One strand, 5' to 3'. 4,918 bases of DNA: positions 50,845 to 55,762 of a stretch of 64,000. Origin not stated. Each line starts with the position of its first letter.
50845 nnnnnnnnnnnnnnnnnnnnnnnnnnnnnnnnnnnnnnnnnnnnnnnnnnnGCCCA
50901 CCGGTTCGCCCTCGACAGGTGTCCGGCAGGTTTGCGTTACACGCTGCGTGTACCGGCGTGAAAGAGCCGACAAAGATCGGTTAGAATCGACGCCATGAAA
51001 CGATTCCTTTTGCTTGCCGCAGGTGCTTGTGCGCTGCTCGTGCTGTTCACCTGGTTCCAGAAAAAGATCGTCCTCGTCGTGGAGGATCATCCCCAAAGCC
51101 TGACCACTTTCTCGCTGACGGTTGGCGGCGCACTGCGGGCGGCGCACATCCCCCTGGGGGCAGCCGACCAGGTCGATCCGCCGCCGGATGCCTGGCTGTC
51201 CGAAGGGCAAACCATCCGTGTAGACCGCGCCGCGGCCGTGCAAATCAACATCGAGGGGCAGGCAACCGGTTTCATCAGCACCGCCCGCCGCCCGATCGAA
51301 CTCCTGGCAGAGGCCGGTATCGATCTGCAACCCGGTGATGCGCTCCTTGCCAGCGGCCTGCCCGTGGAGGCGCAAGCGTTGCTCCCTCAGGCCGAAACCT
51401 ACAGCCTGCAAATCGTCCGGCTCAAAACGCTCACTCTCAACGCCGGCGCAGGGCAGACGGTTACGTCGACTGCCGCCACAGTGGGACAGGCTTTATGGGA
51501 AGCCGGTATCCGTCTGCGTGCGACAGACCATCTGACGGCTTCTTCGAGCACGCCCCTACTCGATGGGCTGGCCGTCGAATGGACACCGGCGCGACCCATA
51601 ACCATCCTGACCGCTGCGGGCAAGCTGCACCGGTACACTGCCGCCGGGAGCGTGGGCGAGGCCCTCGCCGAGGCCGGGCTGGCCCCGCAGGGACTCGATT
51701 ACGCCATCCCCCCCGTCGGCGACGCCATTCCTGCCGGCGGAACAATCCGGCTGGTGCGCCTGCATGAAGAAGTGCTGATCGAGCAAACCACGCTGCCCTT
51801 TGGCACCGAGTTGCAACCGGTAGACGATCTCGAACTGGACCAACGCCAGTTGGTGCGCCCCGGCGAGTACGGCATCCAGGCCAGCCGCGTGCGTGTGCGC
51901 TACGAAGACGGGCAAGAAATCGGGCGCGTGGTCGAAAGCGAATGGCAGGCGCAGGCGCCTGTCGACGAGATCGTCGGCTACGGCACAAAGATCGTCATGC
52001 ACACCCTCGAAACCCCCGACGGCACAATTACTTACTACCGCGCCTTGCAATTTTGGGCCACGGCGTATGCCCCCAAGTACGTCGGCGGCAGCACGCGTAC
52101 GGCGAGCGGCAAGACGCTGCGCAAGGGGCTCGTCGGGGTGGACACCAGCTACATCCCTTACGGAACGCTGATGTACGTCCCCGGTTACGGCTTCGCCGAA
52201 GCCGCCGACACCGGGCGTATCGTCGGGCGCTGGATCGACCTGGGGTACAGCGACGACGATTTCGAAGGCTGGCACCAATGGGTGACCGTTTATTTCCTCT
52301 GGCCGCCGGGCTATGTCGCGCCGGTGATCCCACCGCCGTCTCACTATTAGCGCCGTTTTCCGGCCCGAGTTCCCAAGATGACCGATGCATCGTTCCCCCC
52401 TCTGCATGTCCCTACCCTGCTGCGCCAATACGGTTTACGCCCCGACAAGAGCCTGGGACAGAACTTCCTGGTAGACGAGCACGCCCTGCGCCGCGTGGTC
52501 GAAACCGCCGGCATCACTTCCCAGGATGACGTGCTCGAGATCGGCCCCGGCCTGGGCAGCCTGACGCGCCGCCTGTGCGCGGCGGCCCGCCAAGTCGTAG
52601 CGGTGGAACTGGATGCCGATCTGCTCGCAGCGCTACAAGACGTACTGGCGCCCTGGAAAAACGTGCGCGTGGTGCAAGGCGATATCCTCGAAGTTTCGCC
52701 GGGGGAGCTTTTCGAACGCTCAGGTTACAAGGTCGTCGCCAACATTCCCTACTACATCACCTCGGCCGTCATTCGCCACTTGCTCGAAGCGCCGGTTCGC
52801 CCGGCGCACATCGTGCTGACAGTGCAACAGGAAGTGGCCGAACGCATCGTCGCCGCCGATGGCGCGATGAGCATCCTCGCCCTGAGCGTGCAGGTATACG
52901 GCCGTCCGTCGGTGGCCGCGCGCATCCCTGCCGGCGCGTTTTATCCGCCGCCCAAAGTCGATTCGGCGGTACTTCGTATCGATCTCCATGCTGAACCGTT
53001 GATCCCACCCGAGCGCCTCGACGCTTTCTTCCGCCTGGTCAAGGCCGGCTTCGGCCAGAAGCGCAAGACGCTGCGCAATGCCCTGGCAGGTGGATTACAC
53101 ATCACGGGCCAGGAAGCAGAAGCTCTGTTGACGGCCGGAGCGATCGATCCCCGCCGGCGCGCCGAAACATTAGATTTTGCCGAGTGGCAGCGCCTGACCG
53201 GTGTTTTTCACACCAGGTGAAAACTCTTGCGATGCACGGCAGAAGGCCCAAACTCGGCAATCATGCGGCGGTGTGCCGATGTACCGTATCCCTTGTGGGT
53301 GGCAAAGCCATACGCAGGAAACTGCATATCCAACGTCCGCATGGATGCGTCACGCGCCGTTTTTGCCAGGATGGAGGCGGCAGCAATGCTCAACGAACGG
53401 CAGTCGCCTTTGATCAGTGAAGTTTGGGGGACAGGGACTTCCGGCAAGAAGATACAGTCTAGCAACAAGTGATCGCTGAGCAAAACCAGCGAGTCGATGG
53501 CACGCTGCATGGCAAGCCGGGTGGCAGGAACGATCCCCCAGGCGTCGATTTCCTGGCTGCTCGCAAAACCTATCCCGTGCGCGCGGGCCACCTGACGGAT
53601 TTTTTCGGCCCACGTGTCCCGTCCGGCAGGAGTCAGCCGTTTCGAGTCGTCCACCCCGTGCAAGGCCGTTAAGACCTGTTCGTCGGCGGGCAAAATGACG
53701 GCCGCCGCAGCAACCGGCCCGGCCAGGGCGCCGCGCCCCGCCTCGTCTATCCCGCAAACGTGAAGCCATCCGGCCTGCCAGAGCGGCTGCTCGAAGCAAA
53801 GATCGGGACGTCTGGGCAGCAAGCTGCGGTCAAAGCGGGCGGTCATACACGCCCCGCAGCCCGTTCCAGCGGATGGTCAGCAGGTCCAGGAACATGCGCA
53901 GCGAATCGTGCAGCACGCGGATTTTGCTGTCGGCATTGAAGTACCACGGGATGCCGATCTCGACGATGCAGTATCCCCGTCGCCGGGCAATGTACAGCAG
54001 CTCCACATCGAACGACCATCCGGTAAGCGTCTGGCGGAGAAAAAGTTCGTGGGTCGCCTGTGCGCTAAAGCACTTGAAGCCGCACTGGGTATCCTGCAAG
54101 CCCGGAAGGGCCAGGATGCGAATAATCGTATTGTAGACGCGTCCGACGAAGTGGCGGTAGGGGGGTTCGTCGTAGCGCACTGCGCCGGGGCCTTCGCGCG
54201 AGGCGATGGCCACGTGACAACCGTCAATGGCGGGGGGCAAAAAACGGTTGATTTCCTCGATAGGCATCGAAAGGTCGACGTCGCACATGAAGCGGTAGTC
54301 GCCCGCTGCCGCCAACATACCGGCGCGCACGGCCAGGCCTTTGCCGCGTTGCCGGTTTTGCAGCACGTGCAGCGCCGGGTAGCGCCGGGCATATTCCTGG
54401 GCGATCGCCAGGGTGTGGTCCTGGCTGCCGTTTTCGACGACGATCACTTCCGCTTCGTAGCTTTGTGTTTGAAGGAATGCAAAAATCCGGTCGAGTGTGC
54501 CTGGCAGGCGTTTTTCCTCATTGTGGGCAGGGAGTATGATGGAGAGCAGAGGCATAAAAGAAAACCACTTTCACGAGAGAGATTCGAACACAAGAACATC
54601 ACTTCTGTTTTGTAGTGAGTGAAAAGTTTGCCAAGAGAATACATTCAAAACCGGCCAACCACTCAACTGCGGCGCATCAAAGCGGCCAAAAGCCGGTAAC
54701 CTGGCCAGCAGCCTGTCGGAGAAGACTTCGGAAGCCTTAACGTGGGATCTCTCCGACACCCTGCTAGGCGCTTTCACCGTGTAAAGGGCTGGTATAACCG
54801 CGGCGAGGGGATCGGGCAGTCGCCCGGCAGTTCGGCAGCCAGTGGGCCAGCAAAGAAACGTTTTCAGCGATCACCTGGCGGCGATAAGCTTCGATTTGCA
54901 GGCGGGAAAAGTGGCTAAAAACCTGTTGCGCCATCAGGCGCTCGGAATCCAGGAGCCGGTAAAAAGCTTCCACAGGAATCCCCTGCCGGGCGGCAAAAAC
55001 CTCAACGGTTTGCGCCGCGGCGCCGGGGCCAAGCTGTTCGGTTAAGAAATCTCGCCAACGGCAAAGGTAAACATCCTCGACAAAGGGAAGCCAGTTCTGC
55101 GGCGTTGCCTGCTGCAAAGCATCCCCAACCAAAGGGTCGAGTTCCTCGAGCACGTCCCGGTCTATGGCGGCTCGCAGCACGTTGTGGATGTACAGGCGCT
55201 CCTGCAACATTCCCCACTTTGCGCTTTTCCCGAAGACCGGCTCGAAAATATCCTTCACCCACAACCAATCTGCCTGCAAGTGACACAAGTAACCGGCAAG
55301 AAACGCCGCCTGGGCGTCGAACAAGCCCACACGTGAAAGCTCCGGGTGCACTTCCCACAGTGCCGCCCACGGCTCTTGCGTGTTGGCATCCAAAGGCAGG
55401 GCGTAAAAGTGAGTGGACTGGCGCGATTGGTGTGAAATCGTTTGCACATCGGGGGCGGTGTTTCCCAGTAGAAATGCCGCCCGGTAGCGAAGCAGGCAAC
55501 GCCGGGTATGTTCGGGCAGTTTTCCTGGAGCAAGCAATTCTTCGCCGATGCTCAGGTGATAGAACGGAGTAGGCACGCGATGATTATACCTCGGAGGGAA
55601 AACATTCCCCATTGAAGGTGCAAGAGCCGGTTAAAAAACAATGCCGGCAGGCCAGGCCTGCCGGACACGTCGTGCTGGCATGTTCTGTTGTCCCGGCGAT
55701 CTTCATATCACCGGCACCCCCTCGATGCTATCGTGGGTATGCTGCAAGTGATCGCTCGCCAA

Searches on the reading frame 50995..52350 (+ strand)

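Call 12: search_protein_families(library=pfam, proteins=[window:50995-52350:+], max_evalue=0.001)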
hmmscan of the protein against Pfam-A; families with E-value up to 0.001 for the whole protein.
window:50995-52350:+ (451 aa): 3 families
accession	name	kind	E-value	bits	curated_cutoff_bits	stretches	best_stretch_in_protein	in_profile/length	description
PF03990.20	DUF348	-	2.7e-25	88.2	24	2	26-65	2-41/41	G5-linked-Ubiquitin-like domain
PF07501.17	G5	-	3.9e-12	46.7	23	1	262-332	5-75/75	G5 domain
PF06725.17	3D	-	8.6e-05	23.1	23.8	1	380-416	3-47/72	3D domain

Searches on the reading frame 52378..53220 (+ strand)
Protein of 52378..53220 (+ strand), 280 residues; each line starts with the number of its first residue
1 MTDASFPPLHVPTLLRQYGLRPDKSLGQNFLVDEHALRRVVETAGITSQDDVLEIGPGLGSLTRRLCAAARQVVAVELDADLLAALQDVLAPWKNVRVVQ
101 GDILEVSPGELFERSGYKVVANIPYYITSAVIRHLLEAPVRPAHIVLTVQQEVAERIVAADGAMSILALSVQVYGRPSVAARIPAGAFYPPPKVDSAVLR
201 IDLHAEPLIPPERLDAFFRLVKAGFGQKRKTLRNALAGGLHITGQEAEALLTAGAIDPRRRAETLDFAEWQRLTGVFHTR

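Call 12: search_protein_families(library=pfam, proteins=[window:52378-53220:+], max_evalue=0.001)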
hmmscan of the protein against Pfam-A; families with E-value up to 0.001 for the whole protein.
window:52378-53220:+ (280 aa): 4 families
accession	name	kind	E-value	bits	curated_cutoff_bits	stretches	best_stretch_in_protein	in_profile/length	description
PF00398.26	RrnaAD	-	1.9e-54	185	24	1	24-272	6-256/263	Ribosomal RNA adenine dimethylase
PF13649.12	Methyltransf_25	-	7.2e-06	27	27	1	52-107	1-59/97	Methyltransferase domain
PF05401.17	NodS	-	6.9e-05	23.2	24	1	48-131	43-123/201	Nodulation protein S (NodS)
PF08241.18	Methyltransf_11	-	0.00086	20.3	21.2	0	53-106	1-54/95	Methyltransferase domain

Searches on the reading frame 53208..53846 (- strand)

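Call 12: search_protein_families(library=pfam, proteins=[window:53208-53846:-], max_evalue=0.001)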
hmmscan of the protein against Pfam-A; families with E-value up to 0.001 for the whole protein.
window:53208-53846:- (212 aa): 1 family
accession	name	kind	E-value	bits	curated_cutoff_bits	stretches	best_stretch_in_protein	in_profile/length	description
PF01351.25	RNase_HII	-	1.6e-34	120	25.8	1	31-210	1-197/199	Ribonuclease HII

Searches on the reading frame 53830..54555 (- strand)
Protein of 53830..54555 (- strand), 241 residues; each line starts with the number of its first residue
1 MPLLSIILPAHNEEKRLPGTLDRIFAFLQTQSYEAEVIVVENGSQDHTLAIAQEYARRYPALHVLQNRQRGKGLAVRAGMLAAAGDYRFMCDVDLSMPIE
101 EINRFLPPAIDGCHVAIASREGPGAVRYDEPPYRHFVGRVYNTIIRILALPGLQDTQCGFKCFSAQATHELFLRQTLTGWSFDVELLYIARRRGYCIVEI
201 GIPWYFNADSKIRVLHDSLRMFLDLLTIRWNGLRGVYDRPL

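Call 12: search_protein_families(library=pfam, proteins=[window:53830-54555:-], max_evalue=0.001)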
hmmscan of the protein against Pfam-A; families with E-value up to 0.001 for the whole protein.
window:53830-54555:- (241 aa): 2 families
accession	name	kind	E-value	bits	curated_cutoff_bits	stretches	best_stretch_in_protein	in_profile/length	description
PF00535.33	Glycos_transf_2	-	2.1e-25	90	23.3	1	5-171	1-167/168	Glycosyl transferase family 2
PF13641.12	Glyco_tranf_2_3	-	2.3e-06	28.2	27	1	4-83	3-85/230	Glycosyltransferase like family 2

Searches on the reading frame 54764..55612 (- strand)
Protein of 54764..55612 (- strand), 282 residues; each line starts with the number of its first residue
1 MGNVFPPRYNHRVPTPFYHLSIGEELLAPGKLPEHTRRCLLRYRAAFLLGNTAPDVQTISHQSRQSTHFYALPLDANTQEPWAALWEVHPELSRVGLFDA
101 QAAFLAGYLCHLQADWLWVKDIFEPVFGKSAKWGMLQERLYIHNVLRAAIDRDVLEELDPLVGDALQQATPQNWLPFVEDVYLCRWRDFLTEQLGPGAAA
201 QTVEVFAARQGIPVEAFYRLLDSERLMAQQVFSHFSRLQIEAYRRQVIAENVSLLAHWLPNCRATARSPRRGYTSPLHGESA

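Call 12: search_protein_families(library=pfam, proteins=[window:54764-55612:-], max_evalue=0.001)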
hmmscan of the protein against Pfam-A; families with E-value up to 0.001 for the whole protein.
window:54764-55612:- (282 aa): 1 family
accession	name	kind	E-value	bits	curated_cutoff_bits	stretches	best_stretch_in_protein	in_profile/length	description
PF00882.24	Zn_dep_PLPC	-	2.2e-08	34.7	26.8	1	19-118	2-96/167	Zinc dependent phospholipase C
